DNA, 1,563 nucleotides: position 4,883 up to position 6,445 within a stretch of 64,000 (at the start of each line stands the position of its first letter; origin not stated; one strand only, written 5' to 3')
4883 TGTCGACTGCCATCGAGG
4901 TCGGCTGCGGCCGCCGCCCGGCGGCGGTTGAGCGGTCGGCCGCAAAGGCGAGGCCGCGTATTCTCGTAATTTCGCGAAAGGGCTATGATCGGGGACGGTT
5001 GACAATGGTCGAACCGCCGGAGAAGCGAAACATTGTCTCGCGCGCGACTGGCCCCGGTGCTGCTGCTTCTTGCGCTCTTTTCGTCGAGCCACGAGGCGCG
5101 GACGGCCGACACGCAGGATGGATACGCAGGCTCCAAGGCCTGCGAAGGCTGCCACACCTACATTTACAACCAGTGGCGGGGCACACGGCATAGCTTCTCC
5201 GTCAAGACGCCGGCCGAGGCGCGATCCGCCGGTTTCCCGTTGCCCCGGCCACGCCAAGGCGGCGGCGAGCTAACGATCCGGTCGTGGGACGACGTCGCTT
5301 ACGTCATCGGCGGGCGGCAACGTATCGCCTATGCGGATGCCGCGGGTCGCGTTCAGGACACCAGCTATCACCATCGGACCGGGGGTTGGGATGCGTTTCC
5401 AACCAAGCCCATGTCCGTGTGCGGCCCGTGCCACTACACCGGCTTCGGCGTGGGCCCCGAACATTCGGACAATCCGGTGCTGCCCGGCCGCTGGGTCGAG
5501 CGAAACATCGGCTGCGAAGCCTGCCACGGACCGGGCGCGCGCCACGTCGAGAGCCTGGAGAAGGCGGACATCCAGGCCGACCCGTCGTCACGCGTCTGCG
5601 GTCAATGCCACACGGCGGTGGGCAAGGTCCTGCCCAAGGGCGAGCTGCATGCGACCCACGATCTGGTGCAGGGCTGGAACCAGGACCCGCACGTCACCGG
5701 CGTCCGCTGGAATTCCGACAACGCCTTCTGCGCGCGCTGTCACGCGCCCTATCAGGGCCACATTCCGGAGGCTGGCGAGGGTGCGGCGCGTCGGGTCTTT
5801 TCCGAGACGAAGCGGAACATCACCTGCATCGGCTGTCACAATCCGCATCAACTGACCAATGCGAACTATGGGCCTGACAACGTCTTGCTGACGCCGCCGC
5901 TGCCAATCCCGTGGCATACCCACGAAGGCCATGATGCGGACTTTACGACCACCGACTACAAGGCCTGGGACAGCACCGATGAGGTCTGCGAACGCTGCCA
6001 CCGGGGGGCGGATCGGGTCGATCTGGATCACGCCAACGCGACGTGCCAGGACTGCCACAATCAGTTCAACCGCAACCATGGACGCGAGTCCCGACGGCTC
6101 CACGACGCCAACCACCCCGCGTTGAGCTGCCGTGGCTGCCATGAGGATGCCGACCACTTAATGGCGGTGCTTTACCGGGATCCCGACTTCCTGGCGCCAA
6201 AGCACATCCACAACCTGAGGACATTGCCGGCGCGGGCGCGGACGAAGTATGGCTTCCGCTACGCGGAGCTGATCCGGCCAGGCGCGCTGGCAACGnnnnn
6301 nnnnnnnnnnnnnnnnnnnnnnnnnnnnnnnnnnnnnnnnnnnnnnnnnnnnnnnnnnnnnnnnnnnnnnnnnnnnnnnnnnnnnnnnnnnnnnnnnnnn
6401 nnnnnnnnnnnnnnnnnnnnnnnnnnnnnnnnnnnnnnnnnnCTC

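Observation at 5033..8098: Multihaem cytochrome c with nine CxxCH sites fused to a long TPR repeat tail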

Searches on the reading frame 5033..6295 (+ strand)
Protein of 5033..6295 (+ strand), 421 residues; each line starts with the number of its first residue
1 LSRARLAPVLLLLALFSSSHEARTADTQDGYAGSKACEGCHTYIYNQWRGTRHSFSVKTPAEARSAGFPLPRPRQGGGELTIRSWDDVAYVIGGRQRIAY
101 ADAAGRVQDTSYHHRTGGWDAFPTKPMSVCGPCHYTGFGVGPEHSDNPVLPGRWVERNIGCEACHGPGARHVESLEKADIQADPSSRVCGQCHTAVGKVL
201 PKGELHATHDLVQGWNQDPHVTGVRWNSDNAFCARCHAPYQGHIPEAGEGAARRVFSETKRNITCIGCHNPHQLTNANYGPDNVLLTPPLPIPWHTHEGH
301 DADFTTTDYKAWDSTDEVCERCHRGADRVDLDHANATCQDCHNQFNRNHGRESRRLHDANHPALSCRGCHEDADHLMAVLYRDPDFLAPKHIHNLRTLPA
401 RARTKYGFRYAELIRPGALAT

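Call 23: search_solved_structures(query=window:5033-6295:+, max_evalue=10, show_alignments=2)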
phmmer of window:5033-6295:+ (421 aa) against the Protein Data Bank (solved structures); distinct sequences matched with E-value up to 10: 7.
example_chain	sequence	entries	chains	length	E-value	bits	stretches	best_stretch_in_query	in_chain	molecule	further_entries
6i5b_A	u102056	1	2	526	4.9e-13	51.9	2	29-197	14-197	Uncharacterized protein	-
6qvm_A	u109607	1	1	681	3e-09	39.4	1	25-302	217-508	Multiheme cytochrome cf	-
1bvb_A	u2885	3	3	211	0.037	16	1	130-170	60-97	CYTOCHROME C-554 | CYTOCHROME C554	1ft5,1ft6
5ze8_A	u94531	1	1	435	0.045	15.7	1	8-57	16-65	cytochrome c552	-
4rkm_A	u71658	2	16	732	1.2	11.1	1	28-69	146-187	MccA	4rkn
6xfq_B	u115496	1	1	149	2.5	10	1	291-331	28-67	Snaclec agglucetin subunit beta-2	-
3ubu_B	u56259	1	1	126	6.9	8.5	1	291-331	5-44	Agglucetin subunit beta-2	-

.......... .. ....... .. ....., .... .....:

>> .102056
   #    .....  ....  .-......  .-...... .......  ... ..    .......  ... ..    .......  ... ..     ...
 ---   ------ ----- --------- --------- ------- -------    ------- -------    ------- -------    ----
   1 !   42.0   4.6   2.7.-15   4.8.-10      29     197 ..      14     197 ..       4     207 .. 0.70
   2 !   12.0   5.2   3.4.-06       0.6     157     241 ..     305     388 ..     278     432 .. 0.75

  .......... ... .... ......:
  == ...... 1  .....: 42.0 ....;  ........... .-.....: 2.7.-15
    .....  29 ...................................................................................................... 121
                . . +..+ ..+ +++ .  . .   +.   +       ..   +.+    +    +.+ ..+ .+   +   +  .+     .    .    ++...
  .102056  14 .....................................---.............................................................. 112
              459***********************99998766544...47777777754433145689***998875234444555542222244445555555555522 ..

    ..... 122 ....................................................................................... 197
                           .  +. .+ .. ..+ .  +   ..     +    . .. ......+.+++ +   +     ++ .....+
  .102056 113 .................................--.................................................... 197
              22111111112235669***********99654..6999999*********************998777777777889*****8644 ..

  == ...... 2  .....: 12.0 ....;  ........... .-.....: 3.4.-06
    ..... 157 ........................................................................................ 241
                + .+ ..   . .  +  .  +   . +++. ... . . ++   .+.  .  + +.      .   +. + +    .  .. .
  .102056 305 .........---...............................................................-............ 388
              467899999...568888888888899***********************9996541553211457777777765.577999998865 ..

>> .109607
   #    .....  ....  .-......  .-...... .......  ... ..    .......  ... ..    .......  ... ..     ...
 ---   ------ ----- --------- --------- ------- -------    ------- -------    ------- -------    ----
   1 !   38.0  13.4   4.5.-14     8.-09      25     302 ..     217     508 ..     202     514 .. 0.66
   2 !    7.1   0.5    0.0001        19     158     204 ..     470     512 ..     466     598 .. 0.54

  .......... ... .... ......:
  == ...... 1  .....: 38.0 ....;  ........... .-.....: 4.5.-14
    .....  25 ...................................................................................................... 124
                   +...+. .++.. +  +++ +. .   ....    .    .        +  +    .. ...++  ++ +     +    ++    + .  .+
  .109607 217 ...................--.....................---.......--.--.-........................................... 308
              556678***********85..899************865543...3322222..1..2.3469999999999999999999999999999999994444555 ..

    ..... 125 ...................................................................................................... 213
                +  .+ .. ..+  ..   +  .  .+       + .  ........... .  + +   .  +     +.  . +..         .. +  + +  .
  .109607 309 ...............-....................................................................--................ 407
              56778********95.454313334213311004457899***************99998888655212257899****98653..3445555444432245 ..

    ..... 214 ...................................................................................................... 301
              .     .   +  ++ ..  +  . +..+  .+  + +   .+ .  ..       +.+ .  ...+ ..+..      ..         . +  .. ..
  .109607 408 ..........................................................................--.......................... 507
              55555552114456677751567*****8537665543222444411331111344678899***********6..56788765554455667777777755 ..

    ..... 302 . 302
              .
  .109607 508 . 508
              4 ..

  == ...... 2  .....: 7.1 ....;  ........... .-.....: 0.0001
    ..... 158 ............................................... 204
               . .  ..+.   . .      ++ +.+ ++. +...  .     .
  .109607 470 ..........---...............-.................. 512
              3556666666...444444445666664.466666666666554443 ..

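Call 48: search_protein_representatives(protein=window:5105-6292:+)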
Query: 396 residues. Proteins with E-value up to 0.001 (for the whole library): 1094; up to 1e-10: 174; up to 1e-30: 36. The best 150 are listed.
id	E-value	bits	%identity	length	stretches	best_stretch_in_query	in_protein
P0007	2.3e-166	570.4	63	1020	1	6-393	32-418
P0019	1.5e-158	544.6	62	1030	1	6-387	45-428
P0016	4.0e-155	533.4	60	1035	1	3-389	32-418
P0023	5.2e-149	513.2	58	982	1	6-392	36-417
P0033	1.5e-146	505.1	55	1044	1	3-391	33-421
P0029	8.3e-139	479.6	56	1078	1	3-387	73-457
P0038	5.6e-137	473.6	54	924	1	6-389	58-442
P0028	7.9e-137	473.1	55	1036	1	5-392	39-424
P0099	6.3e-135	466.8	56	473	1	6-388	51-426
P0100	1.5e-132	459.0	57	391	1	3-349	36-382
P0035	3.5e-130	451.2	52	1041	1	4-389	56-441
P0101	4.2e-129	447.6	54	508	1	4-380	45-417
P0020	5.6e-129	447.2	69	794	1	120-394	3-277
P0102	5.8e-123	427.4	54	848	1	5-389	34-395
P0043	3.3e-122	424.9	55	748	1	5-389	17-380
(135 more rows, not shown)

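Call 70: search_solved_structures(query=A6, max_evalue=1, show_alignments=3)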
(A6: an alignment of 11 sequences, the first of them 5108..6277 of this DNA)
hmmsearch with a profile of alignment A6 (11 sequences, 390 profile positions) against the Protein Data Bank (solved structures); distinct sequences matched with E-value up to 1: 13.
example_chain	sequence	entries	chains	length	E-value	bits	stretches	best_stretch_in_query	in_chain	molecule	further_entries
6i5b_A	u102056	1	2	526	1.9e-20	76.6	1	3-174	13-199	Uncharacterized protein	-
6qvm_A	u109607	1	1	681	2.6e-16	63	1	4-249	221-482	Multiheme cytochrome cf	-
4rkm_A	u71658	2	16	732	4.7e-07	32.5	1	4-40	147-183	MccA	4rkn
1bvb_A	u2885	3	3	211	1.9e-05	27.2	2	102-154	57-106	CYTOCHROME C-554 | CYTOCHROME C554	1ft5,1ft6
6r2q_A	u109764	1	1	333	3.5e-05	26.3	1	99-347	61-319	Cystathionine beta-synthase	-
8rv0_Y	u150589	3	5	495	4.5e-05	26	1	200-298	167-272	Octaheme cytochrome c nitrite reductase | Octaheme nitrite c cytochrome c reductase | Octaheme nitrite reductase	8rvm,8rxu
2j7a_C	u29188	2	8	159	0.0045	19.4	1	198-332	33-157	CYTOCHROME C QUINOL DEHYDROGENASE NRFH | NAPC/NIRT CYTOCHROME C FAMILY PROTEIN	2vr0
8bcx_A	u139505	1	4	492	0.012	18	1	205-347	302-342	Nitrite reductase (cytochrome; ammonia-forming)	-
6v0a_A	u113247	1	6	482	0.023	17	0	310-350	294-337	Nitrite reductase (cytochrome; ammonia-forming)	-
5ze8_A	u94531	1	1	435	0.085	15.2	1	7-33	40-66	cytochrome c552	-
1czj_A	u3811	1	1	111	0.89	11.8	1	269-347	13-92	CYTOCHROME C3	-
2j7a_A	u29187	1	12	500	0.91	11.8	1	309-357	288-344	CYTOCHROME C NITRITE REDUCTASE NRFA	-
1aqe_A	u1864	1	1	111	0.96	11.7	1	269-347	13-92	CYTOCHROME C3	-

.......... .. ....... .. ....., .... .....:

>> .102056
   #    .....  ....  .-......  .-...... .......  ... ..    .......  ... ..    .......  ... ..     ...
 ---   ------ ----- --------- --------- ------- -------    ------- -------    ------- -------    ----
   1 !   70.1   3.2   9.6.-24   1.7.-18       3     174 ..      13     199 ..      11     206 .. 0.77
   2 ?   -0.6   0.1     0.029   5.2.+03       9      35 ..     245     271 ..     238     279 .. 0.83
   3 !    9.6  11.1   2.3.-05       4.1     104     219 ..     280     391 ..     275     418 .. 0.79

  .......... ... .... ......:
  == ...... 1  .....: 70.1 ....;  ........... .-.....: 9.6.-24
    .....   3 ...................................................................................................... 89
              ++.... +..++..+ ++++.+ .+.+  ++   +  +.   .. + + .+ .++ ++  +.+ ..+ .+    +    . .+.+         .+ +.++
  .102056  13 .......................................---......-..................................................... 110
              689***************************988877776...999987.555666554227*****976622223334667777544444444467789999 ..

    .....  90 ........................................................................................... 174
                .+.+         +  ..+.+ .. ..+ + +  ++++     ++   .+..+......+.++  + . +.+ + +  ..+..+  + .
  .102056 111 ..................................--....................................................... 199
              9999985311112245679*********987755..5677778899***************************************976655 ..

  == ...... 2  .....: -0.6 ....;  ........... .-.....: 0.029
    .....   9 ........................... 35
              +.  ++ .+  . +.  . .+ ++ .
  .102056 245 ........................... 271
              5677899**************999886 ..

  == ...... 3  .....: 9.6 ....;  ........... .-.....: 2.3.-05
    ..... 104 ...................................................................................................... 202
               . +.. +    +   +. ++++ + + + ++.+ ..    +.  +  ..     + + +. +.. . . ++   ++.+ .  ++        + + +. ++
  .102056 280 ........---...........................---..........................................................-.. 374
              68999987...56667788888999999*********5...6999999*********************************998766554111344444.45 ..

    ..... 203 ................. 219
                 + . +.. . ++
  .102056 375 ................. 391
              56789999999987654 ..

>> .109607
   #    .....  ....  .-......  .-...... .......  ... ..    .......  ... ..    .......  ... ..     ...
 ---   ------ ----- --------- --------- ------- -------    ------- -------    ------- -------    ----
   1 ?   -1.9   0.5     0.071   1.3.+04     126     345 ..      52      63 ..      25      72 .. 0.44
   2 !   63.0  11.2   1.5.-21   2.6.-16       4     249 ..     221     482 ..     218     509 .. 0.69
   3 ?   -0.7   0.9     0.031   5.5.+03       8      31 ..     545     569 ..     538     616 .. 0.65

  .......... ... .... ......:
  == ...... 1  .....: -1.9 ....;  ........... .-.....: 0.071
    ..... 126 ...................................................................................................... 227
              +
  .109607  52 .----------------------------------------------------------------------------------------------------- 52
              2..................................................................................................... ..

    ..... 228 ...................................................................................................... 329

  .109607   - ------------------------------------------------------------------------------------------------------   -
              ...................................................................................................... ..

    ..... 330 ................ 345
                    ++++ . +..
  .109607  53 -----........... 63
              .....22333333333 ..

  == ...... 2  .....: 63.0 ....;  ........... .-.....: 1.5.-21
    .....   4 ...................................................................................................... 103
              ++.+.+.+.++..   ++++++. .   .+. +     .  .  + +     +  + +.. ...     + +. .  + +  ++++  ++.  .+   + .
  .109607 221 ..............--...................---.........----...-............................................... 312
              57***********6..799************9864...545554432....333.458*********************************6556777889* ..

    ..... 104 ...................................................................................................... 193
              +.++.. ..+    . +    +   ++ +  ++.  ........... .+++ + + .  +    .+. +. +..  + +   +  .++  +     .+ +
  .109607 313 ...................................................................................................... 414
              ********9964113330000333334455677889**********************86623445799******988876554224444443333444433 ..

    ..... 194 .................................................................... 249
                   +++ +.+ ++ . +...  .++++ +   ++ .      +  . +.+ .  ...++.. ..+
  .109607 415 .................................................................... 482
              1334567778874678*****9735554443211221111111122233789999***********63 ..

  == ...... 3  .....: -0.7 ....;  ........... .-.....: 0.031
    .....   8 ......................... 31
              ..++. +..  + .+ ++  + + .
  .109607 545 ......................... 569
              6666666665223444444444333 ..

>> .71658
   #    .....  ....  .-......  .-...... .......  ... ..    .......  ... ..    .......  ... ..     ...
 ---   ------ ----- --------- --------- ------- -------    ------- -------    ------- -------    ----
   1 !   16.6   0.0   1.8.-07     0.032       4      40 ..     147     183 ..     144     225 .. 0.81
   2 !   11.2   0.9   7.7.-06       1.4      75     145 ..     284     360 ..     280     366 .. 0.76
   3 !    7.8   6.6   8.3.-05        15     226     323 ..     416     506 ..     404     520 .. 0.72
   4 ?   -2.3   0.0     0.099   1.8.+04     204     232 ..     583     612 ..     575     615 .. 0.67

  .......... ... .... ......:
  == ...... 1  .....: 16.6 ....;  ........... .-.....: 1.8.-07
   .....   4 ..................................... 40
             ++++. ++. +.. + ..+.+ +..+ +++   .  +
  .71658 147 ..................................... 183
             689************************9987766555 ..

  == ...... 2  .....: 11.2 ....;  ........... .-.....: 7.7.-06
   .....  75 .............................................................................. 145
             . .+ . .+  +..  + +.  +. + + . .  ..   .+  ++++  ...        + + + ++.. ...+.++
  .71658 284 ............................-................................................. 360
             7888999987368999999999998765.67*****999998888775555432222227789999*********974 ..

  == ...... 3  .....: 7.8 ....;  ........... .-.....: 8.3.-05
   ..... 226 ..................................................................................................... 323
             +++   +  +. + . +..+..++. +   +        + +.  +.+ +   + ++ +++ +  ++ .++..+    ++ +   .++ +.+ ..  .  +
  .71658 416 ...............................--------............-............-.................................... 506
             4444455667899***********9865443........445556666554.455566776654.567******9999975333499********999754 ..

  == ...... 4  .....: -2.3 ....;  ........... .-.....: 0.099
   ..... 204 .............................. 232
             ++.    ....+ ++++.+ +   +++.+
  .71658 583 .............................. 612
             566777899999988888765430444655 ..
